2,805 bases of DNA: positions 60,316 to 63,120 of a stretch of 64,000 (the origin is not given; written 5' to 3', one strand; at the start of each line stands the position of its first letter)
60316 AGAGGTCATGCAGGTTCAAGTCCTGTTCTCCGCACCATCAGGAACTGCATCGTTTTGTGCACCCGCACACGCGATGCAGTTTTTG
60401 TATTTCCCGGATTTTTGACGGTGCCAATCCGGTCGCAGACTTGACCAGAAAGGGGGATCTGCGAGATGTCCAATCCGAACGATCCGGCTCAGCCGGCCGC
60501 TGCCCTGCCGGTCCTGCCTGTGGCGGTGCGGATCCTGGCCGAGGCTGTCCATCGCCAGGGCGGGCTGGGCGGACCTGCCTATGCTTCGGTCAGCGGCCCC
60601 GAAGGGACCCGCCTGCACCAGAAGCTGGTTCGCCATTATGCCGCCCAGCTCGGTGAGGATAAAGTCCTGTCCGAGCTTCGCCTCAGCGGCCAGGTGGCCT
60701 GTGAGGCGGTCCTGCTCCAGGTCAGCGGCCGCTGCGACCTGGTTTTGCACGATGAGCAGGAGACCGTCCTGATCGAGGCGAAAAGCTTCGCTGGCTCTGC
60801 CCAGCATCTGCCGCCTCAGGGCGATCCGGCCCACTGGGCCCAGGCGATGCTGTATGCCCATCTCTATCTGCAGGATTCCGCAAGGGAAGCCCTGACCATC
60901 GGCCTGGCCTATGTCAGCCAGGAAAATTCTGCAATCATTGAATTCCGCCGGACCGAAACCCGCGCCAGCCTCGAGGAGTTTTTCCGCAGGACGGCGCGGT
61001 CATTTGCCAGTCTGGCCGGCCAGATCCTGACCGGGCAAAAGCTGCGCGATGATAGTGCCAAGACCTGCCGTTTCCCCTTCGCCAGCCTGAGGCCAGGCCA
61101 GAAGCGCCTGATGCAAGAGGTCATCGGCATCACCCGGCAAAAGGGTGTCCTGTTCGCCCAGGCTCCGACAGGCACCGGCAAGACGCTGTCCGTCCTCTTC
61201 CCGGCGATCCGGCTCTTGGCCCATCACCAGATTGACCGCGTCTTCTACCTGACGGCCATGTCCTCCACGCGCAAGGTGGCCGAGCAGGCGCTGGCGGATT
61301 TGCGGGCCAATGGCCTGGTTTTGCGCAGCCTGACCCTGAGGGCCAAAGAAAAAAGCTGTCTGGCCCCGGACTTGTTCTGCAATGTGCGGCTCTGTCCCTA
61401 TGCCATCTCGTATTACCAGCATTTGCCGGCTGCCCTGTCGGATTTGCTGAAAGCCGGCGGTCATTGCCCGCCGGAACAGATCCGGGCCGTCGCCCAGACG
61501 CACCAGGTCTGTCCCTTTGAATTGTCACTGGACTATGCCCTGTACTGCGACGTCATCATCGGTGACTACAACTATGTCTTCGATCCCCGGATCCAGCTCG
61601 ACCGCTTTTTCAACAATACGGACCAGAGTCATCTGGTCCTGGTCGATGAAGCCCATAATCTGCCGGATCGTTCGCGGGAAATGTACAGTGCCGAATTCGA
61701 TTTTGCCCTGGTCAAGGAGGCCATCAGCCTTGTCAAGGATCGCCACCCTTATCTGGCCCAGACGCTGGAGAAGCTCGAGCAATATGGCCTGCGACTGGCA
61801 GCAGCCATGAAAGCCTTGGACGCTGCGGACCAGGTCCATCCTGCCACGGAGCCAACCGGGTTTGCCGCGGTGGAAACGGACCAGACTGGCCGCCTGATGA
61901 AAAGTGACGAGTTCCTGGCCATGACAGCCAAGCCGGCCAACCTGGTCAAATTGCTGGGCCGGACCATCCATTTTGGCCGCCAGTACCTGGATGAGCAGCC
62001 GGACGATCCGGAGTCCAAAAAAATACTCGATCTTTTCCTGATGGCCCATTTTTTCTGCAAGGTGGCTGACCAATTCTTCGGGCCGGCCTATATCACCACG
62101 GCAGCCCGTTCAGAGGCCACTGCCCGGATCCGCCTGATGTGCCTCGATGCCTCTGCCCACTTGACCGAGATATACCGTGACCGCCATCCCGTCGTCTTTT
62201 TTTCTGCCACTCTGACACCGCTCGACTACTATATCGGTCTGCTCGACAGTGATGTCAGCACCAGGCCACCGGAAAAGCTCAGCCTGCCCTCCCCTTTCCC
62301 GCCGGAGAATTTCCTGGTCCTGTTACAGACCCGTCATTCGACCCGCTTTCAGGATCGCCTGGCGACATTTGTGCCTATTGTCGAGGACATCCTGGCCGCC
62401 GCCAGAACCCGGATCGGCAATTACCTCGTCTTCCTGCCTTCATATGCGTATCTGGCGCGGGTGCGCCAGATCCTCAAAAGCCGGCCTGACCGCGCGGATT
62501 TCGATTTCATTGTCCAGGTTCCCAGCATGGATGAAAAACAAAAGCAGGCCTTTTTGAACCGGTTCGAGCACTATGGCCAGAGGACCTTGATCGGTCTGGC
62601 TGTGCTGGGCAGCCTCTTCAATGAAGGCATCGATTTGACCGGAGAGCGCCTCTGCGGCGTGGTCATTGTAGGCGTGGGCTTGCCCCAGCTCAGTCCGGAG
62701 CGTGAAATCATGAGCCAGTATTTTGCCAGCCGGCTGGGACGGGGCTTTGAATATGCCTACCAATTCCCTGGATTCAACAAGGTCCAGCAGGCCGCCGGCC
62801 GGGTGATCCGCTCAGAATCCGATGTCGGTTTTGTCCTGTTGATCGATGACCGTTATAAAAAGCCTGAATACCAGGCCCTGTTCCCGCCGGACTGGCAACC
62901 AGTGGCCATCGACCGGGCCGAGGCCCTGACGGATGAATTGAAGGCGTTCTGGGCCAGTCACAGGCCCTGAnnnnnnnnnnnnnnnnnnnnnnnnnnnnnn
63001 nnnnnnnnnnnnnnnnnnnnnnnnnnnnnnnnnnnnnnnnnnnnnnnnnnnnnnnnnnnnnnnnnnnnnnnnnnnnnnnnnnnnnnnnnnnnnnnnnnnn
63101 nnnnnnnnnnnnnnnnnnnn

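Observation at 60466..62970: PD-(D/E)XK (RecB/Cas4-like) nuclease domain fused to an XPD/DinG-type Fe-S helicase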

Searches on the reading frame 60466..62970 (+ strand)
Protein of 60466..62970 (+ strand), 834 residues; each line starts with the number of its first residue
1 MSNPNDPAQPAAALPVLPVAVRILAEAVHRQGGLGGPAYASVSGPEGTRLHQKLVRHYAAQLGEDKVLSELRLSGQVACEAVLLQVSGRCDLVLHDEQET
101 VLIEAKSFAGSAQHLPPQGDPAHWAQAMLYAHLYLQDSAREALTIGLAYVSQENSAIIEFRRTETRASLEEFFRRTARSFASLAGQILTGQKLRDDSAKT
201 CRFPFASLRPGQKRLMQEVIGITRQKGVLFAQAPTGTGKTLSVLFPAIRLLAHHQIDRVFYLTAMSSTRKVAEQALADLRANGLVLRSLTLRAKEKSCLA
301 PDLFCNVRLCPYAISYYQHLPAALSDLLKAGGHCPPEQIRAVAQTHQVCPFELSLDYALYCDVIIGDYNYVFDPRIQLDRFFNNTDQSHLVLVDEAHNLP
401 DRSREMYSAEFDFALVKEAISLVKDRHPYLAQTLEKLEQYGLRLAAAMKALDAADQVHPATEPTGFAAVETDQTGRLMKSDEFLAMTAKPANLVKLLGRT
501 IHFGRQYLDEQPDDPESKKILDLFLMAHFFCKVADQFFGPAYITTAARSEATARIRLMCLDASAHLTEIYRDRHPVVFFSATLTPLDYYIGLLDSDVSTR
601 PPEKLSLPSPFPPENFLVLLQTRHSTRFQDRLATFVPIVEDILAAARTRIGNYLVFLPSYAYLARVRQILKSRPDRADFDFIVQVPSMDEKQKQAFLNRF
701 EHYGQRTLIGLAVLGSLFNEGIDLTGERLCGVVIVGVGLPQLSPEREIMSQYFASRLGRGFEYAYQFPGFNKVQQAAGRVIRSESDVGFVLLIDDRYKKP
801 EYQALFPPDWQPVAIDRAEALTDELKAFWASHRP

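Call 3: search_protein_families(library=pfam, proteins=[window:60466-62970:+], max_evalue=1)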
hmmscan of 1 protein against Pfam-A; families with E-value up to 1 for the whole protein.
window:60466-62970:+ (834 aa): 12 families
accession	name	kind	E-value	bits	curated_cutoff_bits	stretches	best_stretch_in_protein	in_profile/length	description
PF13307.12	Helicase_C_2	-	1.5e-39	136.2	25.3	1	647-812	6-169/170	Helicase C-terminal domain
PF06733.21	DEAD_2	-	1.3e-11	44.9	21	1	333-411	90-167/172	DEAD_2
PF00270.35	DEAD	-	1.6e-08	34.9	26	1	210-282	2-68/167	DEAD/DEAH box helicase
PF12705.13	PDDEXK_1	-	1.9e-08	35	22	1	49-202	87-238/247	PD-(D/E)XK nuclease superfamily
PF04851.21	ResIII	-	1.5e-06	28.6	22.5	1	207-279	3-73/164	Type III restriction enzyme, res subunit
PF06777.17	HBB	-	0.00035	20.7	30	1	541-629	108-189/190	Helical and beta-bridge domain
PF02562.22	PhoH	-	0.00044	20.2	27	1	211-261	8-54/205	PhoH-like protein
PF13604.12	AAA_30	-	0.017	15.3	27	1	208-278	2-65/191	AAA domain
PF13401.12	AAA_22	-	0.024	15.4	27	0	225-278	4-57/130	AAA domain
PF09835.14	DUF2062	-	0.2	12.1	27.4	1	641-718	55-126/147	Uncharacterized protein conserved in bacteria (DUF2062)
PF06862.17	Utp25_C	-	0.24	11.4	32.8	1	627-683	24-78/190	Utp25, C-terminal domain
PF20489.3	Birna_RdRp_C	-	0.26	12.3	28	0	434-489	37-92/106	Birnavirus RNA dependent RNA polymerase (VP1), C-terminal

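Call 4: search_protein_families(library=ncbifam, proteins=[window:60466-62970:+], max_evalue=1)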
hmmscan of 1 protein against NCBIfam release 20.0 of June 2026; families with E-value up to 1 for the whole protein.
window:60466-62970:+ (834 aa): 18 families
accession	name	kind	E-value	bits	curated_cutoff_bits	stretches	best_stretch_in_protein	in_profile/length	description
TIGR00604.1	rad3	subfamily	2.1e-48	165.5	246.95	3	545-810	415-688/706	DNA repair helicase (rad3)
NF053712.1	repair_DEAH_YoaA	equivalog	2.1e-29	102.7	680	2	349-806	178-609/630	DNA repair helicase YoaA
NF005981.0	PRK08074.1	equivalog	3e-26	91.7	789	3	560-806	659-904/931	ATP-dependent DNA helicase DinG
TIGR01407.1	dinG_rel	hypoth_equivalog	8.2e-25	87.2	547.7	2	346-804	402-861/889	putative DnaQ family exonuclease/DinG family helicase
NF008729.0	PRK11747.1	equivalog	1.7e-22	79.7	598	3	558-802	446-686/703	ATP-dependent DNA helicase DinG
TIGR03117.2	cas_csf4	equivalog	9.2e-08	30.7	400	1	200-266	121-187/800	type IV CRISPR-associated DEAD/DEAH-box helicase Csf4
NF005569.0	PRK07246.1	equivalog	2.5e-05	22.8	794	2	698-802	688-789/820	bifunctional DnaQ family exonuclease/ATP-dependent helicase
TIGR00372.1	cas4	equivalog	9.8e-05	22.2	65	1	47-166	35-141/180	CRISPR-associated protein Cas4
NF008394.0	PRK11192.1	equivalog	0.0019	17.1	507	1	223-255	37-69/441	ATP-dependent RNA helicase SrmB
NF008521.0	PRK11448.1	equivalog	0.006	14.6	729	1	208-283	414-490/1123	type I restriction-modification system endonuclease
TIGR03158.1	cas3_cyano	exception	0.024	13.8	69.1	1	223-248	11-36/357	type I-D CRISPR-associated helicase Cas3'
NF009154.0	PRK12497.3-3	equivalog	0.027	14.5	109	1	55-116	8-69/123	YraN family protein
NF053631.1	RNA_helic_CshA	equivalog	0.047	12.6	646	1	217-280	27-88/434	degradosome RNA helicase CshA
TIGR01587.1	cas3_core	equivalog_domain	0.1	11.7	102.45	1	231-270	4-43/358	CRISPR-associated helicase Cas3'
TIGR04121.1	DEXH_lig_assoc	equivalog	0.1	10.3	850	1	228-265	30-71/804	ligase-associated DNA damage response DEXH box helicase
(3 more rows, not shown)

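Call 5: search_solved_structures(query=window:60466-62967:+, max_evalue=1)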
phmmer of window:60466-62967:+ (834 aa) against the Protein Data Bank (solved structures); distinct sequences matched with E-value up to 1: 39.
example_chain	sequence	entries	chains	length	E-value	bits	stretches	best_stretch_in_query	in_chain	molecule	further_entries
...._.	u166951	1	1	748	5.2e-118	398.8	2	19-426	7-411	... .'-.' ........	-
4a15_A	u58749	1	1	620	5.6e-29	104.3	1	341-798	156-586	ATP-DEPENDENT DNA HELICASE TA0057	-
9p55_A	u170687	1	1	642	5.9e-29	104.2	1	341-798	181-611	ATP-dependent DNA helicase XPD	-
2vsf_A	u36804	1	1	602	7.2e-29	104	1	341-798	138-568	DNA REPAIR HELICASE RAD3 RELATED PROTEIN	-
5h8w_A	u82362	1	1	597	4.8e-28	101.2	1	342-798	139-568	ATP-dependent DNA helicase Ta0057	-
5fmf_Y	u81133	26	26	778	5.3e-21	77.9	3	554-803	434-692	DNA REPAIR HELICASE RAD3 | General transcription and DNA repair factor IIH helicase subunit XPD | General transcription and DNA repair factor IIH helicase subun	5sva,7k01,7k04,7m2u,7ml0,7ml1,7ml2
5oqj_0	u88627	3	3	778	9.3e-21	77.1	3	554-803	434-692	DNA repair helicase RAD3 | General transcription and DNA repair factor IIH helicase subunit XPD | General transcription and DNA repair factor IIH helicase subun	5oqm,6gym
8rev_A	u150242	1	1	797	2.9e-18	68.9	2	555-812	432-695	ATP-dependent DNA helicase CHL1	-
9ej9_A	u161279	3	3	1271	1.5e-13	53.3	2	618-799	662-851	Fanconi anemia group J protein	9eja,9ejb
8ebt_B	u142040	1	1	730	1.1e-12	50.5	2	553-808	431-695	General transcription and DNA repair factor IIH helicase subunit XPD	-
29vf_1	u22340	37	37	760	1.2e-12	50.3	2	553-808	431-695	TFIIH basal transcription factor complex helicase XPD subunit | General transcription and DNA repair factor IIH helicase subunit XPD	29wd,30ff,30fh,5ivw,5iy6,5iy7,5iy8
8ebs_B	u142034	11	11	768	1.3e-12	50.2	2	553-808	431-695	General transcription and DNA repair factor IIH helicase subunit XPD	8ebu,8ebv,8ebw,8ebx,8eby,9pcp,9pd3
28jm_B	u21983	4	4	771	1.3e-12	50.2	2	553-808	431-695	TFIIH basal transcription factor complex helicase XPD subunit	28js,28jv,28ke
6nmi_B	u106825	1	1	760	1.8e-12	49.8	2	553-808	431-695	General transcription and DNA repair factor IIH helicase subunit XPD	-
3crv_A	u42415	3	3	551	9.3e-11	44.1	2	703-799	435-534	XPD/Rad3 related DNA helicase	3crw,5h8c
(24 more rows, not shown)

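Call 6: search_solved_structures(query=window:60466-62967:+, max_evalue=1e-50, show_alignments=1)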
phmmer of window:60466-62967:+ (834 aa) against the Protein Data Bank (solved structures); distinct sequences matched with E-value up to 1e-50: 1.
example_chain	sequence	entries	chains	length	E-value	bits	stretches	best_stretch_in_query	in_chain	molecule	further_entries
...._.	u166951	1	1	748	5.2e-118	398.8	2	19-426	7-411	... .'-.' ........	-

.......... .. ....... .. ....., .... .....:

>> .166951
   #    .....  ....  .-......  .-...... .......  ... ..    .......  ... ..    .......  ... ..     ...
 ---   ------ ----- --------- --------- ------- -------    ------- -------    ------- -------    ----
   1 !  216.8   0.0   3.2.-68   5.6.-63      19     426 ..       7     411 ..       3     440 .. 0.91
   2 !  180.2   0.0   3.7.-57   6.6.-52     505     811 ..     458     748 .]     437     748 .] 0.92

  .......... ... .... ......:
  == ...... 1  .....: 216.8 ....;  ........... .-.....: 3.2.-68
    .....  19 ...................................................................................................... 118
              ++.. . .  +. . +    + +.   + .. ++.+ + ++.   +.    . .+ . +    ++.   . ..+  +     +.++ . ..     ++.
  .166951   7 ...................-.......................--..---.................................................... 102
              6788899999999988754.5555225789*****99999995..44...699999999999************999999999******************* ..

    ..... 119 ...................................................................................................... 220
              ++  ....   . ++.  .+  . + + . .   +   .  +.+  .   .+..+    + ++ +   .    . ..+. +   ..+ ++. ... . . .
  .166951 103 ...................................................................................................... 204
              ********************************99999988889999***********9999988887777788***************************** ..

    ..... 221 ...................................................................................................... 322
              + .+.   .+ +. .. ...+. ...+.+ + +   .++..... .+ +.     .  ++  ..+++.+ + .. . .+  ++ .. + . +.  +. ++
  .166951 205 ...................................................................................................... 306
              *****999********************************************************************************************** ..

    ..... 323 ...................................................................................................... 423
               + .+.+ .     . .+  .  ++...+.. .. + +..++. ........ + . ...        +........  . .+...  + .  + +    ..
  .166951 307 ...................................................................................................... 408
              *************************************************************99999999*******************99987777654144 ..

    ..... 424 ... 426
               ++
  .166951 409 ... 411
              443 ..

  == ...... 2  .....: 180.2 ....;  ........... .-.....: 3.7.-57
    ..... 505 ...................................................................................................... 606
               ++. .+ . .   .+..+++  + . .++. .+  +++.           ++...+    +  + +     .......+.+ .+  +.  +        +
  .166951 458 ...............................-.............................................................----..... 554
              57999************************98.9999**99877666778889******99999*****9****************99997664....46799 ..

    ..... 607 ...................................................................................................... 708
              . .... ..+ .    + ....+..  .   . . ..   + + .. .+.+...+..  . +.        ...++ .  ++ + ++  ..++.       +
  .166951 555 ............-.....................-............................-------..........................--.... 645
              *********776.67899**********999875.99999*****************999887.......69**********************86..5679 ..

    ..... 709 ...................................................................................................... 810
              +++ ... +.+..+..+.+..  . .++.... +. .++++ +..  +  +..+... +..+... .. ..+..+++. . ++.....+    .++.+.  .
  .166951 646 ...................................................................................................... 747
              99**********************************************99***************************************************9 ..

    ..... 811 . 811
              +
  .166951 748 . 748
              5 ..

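Call 20: find_homologous_proteins(query=window:60466-62967:+, max_evalue=1e-10)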
Query window:60466-62967:+ (834 aa): 3531 proteins with E <= 1e-10 among 8000 candidates; the best 120 are listed.
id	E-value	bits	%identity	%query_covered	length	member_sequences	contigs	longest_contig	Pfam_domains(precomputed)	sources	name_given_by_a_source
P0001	0.0e+0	1879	100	100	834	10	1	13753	PF06733.22,PF00270.36,PF12705.14,PF13307.13,PF04851.22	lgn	-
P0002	0.0e+0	1466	78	100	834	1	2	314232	PF06733.22,PF00270.36,PF12705.14,PF13307.13,PF04851.22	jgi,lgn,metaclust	metaclust:\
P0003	0.0e+0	1453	76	100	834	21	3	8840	PF06733.22,PF00270.36,PF12705.14,PF13307.13,PF04851.22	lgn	-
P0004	0.0e+0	1451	77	100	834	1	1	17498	PF06733.22,PF00270.36,PF12705.14,PF13307.13,PF04851.22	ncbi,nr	ncbi:MAG: helicase C-terminal domain-containing protein [Eubacteriales bacterium]|nr:helicase C-term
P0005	0.0e+0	1451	77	100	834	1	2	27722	PF06733.22,PF00270.36,PF12705.14,PF13307.13,PF04851.22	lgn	-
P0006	0.0e+0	1451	76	100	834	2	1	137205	PF06733.22,PF00270.36,PF12705.14,PF13307.13,PF04851.22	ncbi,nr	ncbi:MAG: DEAD/DEAH box helicase [Clostridia bacterium]|nr:DEAD/DEAH box helicase [Clostridia bacter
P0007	0.0e+0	1450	77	100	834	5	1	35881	PF06733.22,PF00270.36,PF12705.14,PF13307.13,PF04851.22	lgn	-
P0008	0.0e+0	1256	66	99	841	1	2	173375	PF06733.22,PF00270.36,PF13307.13,PF04851.22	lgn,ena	-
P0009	0.0e+0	1253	67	99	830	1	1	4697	PF06733.22,PF00270.36,PF13307.13,PF04851.22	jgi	jgi:DNA excision repair protein ERCC-2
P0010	0.0e+0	1251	66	100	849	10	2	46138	PF06733.22,PF00270.36,PF13307.13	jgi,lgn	jgi:DNA excision repair protein ERCC-2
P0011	0.0e+0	1209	65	99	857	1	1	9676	PF06733.22,PF00270.36,PF13307.13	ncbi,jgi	jgi:DNA excision repair protein ERCC-2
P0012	0.0e+0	1152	63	100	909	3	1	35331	PF06733.22,PF00270.36,PF12705.14,PF13307.13,PF04851.22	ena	-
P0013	0.0e+0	1133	61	98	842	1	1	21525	PF06733.22,PF00270.36,PF13307.13,PF04851.22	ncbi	-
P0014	0.0e+0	1107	60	100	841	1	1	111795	PF06733.22,PF00270.36,PF12705.14,PF13307.13,PF04851.22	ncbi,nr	ncbi:MAG: ATP-dependent DNA helicase [Eubacteriales bacterium]|nr:ATP-dependent DNA helicase [Eubact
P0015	0.0e+0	1091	59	100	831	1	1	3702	PF06733.22,PF00270.36,PF12705.14,PF13307.13,PF04851.22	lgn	-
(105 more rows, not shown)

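Call 27: find_related_loci(query=A1, collection=genome_contigs, flank=6000)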
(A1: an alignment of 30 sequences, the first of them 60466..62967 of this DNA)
Query A1 (834 aa) in genome_contigs; peptide patterns used: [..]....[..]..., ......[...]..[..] (x = any residue, [..] = any of these).
600 stretches matched a pattern (row limit reached: there are more); 470 encode a relative of the query (tblastn E <= 1e-3); the best 80 are kept; 80 distinct loci.
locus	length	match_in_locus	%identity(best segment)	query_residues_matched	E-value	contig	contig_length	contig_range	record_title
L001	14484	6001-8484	39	13-831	0e+0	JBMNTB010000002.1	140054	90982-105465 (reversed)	MAG: Saccharofermentanales bacterium isolate SBF912SR6HQ0016 scaffold_208_c1, whole genome shotgun sequence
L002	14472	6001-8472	38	3-828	0e+0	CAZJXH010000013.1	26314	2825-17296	MAG TPA_asm: uncultured Oscillospiraceae bacterium isolate SRP302447_co2_281 genome assembly, contig: NODE_5080_length_2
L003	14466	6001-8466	36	5-828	0e+0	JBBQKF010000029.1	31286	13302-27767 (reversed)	MAG: Saccharofermentanales bacterium isolate Co_metawrap_631 Cmw_631_k141_23957230_length_31286_cov_15.9981, whole genom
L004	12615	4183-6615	42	14-816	0e+0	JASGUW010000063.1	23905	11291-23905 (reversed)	MAG: Bacillota bacterium isolate MAG87_KBP c_000000021991, whole genome shotgun sequence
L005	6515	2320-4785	41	15-829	0e+0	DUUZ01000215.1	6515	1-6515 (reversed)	MAG TPA_asm: Clostridiaceae bacterium isolate AS08sgBPME_299 275299_AS08, whole genome shotgun sequence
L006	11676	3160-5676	39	1-826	0e+0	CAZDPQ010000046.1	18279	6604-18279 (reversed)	MAG TPA_asm: uncultured Oscillospiraceae bacterium isolate binchicken_co190_421 genome assembly, contig: NODE_5350_lengt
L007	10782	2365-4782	39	19-825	0e+0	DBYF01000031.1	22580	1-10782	MAG TPA_asm: Mageeibacillus sp. UBA1193 UBA1193_contig_72115, whole genome shotgun sequence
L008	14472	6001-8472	39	17-830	2e-180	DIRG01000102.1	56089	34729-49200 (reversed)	MAG TPA_asm: Mageeibacillus sp. UBA5442 UBA5442_contig_1796, whole genome shotgun sequence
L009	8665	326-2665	39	17-811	3e-177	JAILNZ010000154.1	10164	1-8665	MAG: Clostridiales bacterium isolate RUI293 k141_2561440_flag=1_multi=8.0000_len=10164, whole genome shotgun sequence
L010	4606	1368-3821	37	9-830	2e-172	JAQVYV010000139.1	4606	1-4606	MAG: Eubacteriales bacterium isolate STF2_158 NODE_71443_length_4606_cov_6.361911_Sandtown_F2, whole genome shotgun sequ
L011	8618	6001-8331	36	17-831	1e-162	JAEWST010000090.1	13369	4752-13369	MAG: Bacillota bacterium isolate OH_SDB_116 k127_156936, whole genome shotgun sequence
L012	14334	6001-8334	36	17-832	7e-162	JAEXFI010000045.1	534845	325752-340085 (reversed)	MAG: Bacillota bacterium isolate OH_HBB_241 k127_668361, whole genome shotgun sequence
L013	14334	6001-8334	36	12-831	1e-161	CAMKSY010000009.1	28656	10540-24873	MAG: uncultured Pelosinus sp. isolate SRR12377472_bin.15_metawrap_v1.3_MAG genome assembly, contig: SRR12377472_537, who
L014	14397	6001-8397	39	15-829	4e-161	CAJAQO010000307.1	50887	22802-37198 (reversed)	MAG: uncultured Verrucomicrobia subdivision 3 bacterium isolate B-2_bin-237 genome assembly, contig: bin-237:307/335, wh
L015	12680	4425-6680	36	16-810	1e-160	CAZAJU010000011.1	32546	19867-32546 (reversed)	MAG TPA_asm: uncultured Tissierella sp. isolate SRP192927_co5_32 genome assembly, contig: NODE_1290_length_32546_cov_12.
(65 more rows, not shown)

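Call 36: search_protein_families(library=padloc, proteins=[window:60466-62967:+], max_evalue=0.001)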
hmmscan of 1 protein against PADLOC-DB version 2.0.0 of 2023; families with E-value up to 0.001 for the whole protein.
window:60466-62967:+ (834 aa): 9 families
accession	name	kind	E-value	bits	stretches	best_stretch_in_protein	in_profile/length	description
PDLC01439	typeIV_DinG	-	7.1e-107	356.4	1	202-819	11-564/575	CAS-IV-A; associated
PDLC01729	typeIV_DinG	-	3.3e-11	40.7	0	209-259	21-72/666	Csf4_0_IVA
PDLC01765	Cas3c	-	7.3e-06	23.2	1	212-267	168-224/612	-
PDLC00943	Cas4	-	2.6e-05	22.2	1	47-166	35-141/180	CRISPR-associated protein Cas4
PDLC01732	typeIV_DinG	-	3.9e-05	20.6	0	208-268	2-60/648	Csf4_3_IVE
PDLC01710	Cas3a1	-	0.00012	18.7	1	224-267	214-261/745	Cas3_1_CAS-I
PDLC01730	typeIV_DinG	-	0.00021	17.7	0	208-338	121-247/802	Csf4_1_IVA1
PDLC01766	Cas3c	-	0.00027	17.2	0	223-265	543-585/1009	-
PDLC04986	PDC-S28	-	0.00054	16.4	0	720-796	400-469/831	-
